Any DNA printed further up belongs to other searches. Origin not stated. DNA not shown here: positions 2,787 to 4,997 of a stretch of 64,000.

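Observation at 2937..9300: Tandem array of three paralogous T9SS-secreted BNR/Asp-box beta-propeller genes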

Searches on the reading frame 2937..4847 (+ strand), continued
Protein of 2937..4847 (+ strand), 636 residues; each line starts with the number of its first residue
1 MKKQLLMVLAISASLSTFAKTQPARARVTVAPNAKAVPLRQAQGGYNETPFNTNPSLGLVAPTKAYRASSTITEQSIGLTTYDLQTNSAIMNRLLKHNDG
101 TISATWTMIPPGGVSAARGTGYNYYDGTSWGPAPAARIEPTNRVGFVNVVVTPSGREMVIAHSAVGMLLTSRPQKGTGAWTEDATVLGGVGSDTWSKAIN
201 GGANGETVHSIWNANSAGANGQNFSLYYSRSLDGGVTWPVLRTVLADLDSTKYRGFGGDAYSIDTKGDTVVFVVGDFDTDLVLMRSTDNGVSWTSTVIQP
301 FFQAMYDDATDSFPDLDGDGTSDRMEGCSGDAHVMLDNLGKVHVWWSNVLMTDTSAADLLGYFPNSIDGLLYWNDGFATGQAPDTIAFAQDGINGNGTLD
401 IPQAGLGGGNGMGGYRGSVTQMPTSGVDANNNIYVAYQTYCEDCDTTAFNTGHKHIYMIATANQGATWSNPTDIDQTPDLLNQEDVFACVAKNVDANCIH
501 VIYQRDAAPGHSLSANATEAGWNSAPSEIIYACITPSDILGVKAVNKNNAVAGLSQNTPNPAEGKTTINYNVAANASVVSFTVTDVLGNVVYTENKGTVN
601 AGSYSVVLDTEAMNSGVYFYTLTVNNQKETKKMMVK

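Call 59: list_cluster_members(proteins=[window:2937-4844:+, window:5135-7030:+, window:7318-9222:+])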
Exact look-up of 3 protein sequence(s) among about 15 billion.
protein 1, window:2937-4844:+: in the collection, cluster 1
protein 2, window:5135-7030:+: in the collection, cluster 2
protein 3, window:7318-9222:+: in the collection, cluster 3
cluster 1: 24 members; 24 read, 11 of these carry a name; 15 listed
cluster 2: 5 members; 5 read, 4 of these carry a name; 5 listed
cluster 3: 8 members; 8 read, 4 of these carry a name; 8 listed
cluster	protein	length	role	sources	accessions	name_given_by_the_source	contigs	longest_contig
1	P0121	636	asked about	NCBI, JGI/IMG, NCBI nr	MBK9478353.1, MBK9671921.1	MAG: T9SS type A sorting domain-containing protein [Bacteroidetes bacterium] | T9SS type A sorting domain-containing protein [Bacteroidota bacterium]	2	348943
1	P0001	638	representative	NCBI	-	-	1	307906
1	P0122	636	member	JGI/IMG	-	hypothetical protein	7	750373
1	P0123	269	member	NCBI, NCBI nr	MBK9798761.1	MAG: hypothetical protein IPP56_03220 [Bacteroidetes bacterium] | hypothetical protein [Bacteroidota bacterium]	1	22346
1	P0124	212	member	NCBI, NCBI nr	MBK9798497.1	MAG: exo-alpha-sialidase [Bacteroidetes bacterium] | exo-alpha-sialidase [Bacteroidota bacterium]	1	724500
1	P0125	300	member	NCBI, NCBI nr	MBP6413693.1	MAG: T9SS type A sorting domain-containing protein, partial [Bacteroidia bacterium] | T9SS type A sorting domain-containing protein [Bacteroidia bacterium]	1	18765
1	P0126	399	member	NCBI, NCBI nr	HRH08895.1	MAG TPA: sialidase family protein, partial [Bacteroidia bacterium] | sialidase family protein [Bacteroidia bacterium]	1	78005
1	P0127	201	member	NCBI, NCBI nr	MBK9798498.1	MAG: hypothetical protein IPP56_01805 [Bacteroidetes bacterium] | hypothetical protein [Bacteroidota bacterium]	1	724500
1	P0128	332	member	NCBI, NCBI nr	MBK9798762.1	MAG: T9SS type A sorting domain-containing protein [Bacteroidetes bacterium] | T9SS type A sorting domain-containing protein [Bacteroidota bacterium]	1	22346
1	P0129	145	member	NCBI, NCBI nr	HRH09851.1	MAG TPA: T9SS type A sorting domain-containing protein, partial [Bacteroidia bacterium] | T9SS type A sorting domain-containing protein [Bacteroidia bacterium]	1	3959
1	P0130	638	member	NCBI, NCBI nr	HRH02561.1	MAG TPA: T9SS type A sorting domain-containing protein [Bacteroidia bacterium] | T9SS type A sorting domain-containing protein [Bacteroidia bacterium]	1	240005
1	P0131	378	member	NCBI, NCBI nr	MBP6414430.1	MAG: exo-alpha-sialidase, partial [Bacteroidia bacterium] | exo-alpha-sialidase [Bacteroidia bacterium]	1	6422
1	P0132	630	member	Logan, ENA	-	-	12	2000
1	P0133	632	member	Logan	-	-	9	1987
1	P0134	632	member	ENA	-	-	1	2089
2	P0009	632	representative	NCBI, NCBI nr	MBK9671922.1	MAG: T9SS type A sorting domain-containing protein [Bacteroidetes bacterium] | T9SS type A sorting domain-containing protein [Bacteroidota bacterium]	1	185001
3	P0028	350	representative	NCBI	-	-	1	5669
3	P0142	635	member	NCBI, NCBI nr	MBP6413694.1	MAG: T9SS type A sorting domain-containing protein [Bacteroidia bacterium] | T9SS type A sorting domain-containing protein [Bacteroidia bacterium]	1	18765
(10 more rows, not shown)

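Call 60: find_encoding_contigs(protein=P0142, flank=10000, max_places=4)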
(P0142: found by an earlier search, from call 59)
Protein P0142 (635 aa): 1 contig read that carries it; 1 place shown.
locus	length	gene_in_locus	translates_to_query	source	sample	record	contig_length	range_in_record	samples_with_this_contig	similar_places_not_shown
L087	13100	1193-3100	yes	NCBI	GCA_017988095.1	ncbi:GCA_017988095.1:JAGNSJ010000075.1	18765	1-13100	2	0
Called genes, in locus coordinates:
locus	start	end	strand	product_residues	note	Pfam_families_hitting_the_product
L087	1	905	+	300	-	PF13860:FlgD_ig (weak), PF18962:Por_Secre_tail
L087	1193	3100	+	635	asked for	PF13860:FlgD_ig (weak), PF18962:Por_Secre_tail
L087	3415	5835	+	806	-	PF00676:E1_dh, PF02779:Transket_pyr, PF02780:Transketolase_C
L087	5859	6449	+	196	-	PF01467:CTP_transf_like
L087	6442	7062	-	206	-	PF00005:ABC_tran, PF02463:SMC_N (faint), PF13304:AAA_21 (faint)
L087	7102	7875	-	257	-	PF25084:LbH_EIF2B (faint), PF25087:GMPPB_C (weak), PF00132:Hexapep, PF14602:Hexapep_2 (weak), PF00132:Hexapep, PF13720:Acetyltransf_11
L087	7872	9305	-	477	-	PF03331:LpxC, PF22817:ApeP-like (weak), PF07977:FabA, PF22818:ApeI-like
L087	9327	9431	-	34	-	-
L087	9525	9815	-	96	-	PF00581:Rhodanese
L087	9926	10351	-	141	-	-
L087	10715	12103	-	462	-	PF00890:FAD_binding_2 (weak), PF01134:GIDA (weak), PF01266:DAO (faint), PF07992:Pyr_redox_2, PF12831:FAD_oxidored, PF13738:Pyr_redox_3, PF00070:Pyr_redox, PF02852:Pyr_redox_dim, +3 more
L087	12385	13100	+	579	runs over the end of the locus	PF17899:Peptidase_M61_N, PF05299:Peptidase_M61, PF17820:PDZ_6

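Call 74: search_protein_representatives(alignment_id=A1)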
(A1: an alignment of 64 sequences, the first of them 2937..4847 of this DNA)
Query: 64 sequences, 642 profile positions. Proteins with E-value up to 0.001 (for the whole library): 482299; up to 1e-10: 87398; up to 1e-30: 1376. The best 150 are listed.
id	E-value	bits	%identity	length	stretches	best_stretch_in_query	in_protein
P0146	0.0e+00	1155.8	-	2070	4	81-548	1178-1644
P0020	6.9e-252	854.0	-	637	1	1-642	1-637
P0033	4.3e-247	838.1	-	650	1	1-642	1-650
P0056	2.9e-244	828.8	-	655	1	1-642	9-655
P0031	8.5e-241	817.3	-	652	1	1-642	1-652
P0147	1.8e-236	803.1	-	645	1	4-642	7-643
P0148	2.4e-236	802.6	-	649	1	1-639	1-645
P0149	4.3e-233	791.9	-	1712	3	1-552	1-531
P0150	5.4e-233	791.6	-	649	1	1-641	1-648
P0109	8.9e-233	790.8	-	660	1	8-642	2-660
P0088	1.9e-226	769.9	-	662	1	1-642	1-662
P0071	1.2e-216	737.5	-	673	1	1-642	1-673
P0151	2.1e-213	726.8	-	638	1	1-642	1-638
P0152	5.7e-212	722.1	-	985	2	1-554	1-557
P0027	4.4e-211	719.2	-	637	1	1-641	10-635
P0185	4.8e-181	619.9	-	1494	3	74-549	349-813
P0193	5.1e-176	603.3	-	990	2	1-545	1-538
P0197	2.1e-174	598.0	-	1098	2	1-548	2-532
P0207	2.2e-170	584.7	-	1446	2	6-552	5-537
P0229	4.8e-164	563.8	-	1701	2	75-548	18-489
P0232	7.3e-163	559.9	-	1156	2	1-551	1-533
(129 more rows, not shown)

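Call 77: search_protein_families(library=pfam, proteins=[P0152, P0193, P0197, P0207, P0229, P0185, P0232], max_evalue=0.001)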
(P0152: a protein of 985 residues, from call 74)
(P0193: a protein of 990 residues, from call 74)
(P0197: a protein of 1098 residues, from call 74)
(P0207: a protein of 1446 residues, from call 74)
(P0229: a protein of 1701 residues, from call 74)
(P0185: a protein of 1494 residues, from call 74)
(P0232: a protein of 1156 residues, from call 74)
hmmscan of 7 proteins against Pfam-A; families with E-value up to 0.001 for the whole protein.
P0152 (985 aa): 2 families
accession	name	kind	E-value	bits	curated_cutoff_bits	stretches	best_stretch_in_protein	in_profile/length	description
PF18962.6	Por_Secre_tail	-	3.7e-13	50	27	1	912-983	1-75/75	Secretion system C-terminal sorting domain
PF13573.12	SprB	-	1.1e-08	35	28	2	639-669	7-37/37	SprB repeat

P0193 (990 aa): 3 families
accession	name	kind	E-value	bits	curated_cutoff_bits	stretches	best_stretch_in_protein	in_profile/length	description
PF24595.1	DUF7619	-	3e-52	176.6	27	1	765-899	1-132/133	Domain of unknown function (DUF7619)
PF18962.6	Por_Secre_tail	-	2.9e-10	40.7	27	1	918-984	1-70/75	Secretion system C-terminal sorting domain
PF02012.26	BNR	-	0.00035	20.6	27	0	235-243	2-10/12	BNR/Asp-box repeat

P0197 (1098 aa): 2 families
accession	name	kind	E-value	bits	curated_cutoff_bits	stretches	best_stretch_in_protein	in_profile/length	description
PF13573.12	SprB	-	5.3e-38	128.8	28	4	787-821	2-36/37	SprB repeat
PF18962.6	Por_Secre_tail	-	6.7e-12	46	27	1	1022-1096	2-74/75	Secretion system C-terminal sorting domain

P0207 (1446 aa): 4 families
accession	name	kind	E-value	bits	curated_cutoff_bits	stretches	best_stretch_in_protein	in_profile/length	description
PF13573.12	SprB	-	1.5e-35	121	28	6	834-870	1-37/37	SprB repeat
PF18962.6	Por_Secre_tail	-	2.7e-19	69.6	27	1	1371-1445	1-75/75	Secretion system C-terminal sorting domain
PF07495.19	Y_Y_Y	-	7.4e-06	26.2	26.6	0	791-815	28-52/65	Y_Y_Y domain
PF13088.12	BNR_2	-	0.00089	19.1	31.4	0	228-302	18-98/277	BNR repeat-like domain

P0229 (1701 aa): 4 families
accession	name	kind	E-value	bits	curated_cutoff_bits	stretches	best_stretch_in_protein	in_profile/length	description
PF13573.12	SprB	-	8.1e-79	259.4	28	10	1318-1352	3-37/37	SprB repeat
PF23585.1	DUF7137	-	1.1e-12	48.3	27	0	1094-1149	44-100/137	Domain of unknown function (DUF7137)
PF18962.6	Por_Secre_tail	-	8.7e-11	42.4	27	1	1625-1700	1-75/75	Secretion system C-terminal sorting domain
PF06832.18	BiPBP_C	-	3.5e-07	30.5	26.8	0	952-1002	32-87/90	Penicillin-Binding Protein C-terminus Family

P0185 (1494 aa): 6 families
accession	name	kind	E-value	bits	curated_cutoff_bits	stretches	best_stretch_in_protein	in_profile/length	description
PF13573.12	SprB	-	3.1e-20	72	28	2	824-857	1-34/37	SprB repeat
PF18962.6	Por_Secre_tail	-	6.4e-10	39.6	27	1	1422-1492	1-74/75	Secretion system C-terminal sorting domain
PF14870.12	PSII_BNR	-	2.3e-08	34.1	27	0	223-268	11-56/303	Photosynthesis system II assembly factor YCF48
PF00801.26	PKD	-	1.4e-05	25.4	23.5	1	977-1045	1-70/80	PKD domain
PF18911.6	PKD_4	-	5.9e-05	23.5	27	1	993-1048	23-76/85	PKD domain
PF06832.18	BiPBP_C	-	0.00051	20.3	26.8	0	834-886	30-86/90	Penicillin-Binding Protein C-terminus Family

P0232 (1156 aa): 6 families
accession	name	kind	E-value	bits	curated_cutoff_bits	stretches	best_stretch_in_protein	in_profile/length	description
PF13573.12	SprB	-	5.5e-51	170.4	28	7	544-577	4-37/37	SprB repeat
PF18962.6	Por_Secre_tail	-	4.1e-17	62.7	27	1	1082-1154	3-74/75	Secretion system C-terminal sorting domain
PF08940.17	DUF1918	-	1.3e-05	25.1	24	0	553-576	21-46/58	Domain of unknown function (DUF1918)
PF06832.18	BiPBP_C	-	8.9e-05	22.7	26.8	0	1003-1061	21-88/90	Penicillin-Binding Protein C-terminus Family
PF08308.17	PEGA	-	0.0005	20.4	20.8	0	726-749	19-42/71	PEGA domain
PF16967.11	TcfC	-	0.00052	20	29.4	0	1128-1143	36-51/68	E-set like domain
